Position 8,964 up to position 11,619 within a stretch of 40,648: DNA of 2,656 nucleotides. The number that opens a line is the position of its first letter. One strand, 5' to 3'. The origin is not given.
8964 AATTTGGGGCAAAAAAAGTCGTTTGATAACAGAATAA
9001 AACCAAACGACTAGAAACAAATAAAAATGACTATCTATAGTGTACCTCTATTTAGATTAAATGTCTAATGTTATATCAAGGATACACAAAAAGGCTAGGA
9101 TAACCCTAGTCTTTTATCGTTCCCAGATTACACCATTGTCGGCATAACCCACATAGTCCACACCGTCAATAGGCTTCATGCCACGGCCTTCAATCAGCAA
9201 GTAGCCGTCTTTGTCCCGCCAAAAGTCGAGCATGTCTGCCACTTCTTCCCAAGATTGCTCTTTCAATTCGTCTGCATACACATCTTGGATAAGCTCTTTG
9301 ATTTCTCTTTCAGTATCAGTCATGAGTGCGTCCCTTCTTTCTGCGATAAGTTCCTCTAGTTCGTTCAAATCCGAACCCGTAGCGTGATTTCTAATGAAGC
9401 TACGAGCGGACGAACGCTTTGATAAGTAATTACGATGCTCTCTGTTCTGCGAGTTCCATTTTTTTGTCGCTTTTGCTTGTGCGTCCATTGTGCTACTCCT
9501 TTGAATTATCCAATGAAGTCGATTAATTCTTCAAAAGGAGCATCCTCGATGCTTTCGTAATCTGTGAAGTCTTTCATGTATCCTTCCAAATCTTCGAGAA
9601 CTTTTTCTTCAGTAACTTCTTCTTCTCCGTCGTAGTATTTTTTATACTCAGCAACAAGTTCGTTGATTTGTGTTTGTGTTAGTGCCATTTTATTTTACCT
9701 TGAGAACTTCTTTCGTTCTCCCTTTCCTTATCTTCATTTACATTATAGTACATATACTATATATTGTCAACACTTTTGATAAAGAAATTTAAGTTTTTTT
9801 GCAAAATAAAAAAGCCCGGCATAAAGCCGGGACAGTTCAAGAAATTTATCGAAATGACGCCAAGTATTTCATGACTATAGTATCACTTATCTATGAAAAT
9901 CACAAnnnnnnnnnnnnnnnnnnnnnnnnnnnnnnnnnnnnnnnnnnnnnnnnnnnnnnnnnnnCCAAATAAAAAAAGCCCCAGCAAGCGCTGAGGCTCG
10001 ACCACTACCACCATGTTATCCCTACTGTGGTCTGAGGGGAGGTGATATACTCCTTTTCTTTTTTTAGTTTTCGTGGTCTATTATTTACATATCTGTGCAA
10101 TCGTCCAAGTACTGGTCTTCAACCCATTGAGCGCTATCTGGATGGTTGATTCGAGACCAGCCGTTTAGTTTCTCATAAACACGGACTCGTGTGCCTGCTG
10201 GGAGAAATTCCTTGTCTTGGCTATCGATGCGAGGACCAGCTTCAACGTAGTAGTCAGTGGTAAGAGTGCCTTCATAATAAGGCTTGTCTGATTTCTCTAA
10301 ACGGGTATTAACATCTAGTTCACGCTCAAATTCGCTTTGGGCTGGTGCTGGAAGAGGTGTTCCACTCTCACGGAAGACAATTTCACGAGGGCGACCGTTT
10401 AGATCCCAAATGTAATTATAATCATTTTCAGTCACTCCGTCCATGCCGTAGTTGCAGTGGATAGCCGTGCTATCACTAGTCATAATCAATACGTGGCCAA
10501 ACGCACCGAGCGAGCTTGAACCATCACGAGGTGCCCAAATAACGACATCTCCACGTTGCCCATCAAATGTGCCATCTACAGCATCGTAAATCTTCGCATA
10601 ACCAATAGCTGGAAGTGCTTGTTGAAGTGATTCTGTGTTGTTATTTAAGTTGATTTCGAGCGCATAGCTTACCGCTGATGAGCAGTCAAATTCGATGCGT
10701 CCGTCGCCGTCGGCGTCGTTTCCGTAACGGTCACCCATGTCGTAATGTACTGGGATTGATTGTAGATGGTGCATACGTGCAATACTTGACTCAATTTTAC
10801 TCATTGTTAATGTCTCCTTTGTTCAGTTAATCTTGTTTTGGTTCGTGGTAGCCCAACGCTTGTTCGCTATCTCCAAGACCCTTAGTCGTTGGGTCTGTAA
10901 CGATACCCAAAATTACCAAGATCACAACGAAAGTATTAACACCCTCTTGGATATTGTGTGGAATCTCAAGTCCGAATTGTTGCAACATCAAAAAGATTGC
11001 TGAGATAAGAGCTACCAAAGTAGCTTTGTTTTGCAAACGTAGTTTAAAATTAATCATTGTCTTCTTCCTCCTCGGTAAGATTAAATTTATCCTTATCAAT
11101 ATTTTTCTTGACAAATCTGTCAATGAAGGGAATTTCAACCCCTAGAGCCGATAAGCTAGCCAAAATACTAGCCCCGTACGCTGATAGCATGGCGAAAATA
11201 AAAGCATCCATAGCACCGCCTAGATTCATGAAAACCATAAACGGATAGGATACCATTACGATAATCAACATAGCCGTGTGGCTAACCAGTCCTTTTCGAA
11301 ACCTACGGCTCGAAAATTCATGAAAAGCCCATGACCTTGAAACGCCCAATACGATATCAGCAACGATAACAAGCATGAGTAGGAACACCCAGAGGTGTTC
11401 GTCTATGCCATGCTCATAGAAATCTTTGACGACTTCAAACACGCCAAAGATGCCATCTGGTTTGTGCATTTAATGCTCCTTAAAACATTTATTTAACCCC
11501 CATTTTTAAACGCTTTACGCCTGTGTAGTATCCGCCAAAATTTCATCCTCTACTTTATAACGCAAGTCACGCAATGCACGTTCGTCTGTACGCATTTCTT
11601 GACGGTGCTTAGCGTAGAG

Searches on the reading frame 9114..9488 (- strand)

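Call 68: search_protein_families(library=pfam, proteins=[window:9114-9488:-], max_evalue=0.001)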
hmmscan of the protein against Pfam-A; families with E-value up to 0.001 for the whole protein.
window:9114-9488:- (124 aa): 0 families

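Call 83: search_protein_families(library=phrogs, proteins=[window:9114-9488:-], max_evalue=0.001)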
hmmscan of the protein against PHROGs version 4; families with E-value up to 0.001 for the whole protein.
window:9114-9488:- (124 aa): 1 family
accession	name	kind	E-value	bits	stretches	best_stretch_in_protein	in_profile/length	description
phrog_2277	-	unknown function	1.4e-24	86.8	1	2-54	8-60/62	-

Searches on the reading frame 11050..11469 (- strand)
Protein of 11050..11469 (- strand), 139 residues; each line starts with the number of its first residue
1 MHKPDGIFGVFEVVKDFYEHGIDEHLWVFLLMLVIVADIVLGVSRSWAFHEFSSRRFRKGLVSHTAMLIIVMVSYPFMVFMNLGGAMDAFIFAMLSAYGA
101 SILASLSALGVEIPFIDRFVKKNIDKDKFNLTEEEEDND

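Call 83: search_protein_families(library=phrogs, proteins=[window:11050-11469:-], max_evalue=0.001)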
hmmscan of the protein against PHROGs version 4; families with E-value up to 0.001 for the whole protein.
window:11050-11469:- (139 aa): 1 family
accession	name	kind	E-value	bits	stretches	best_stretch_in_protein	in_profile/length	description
phrog_199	-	lysis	2.2e-11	44.2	1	13-134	14-134/545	holin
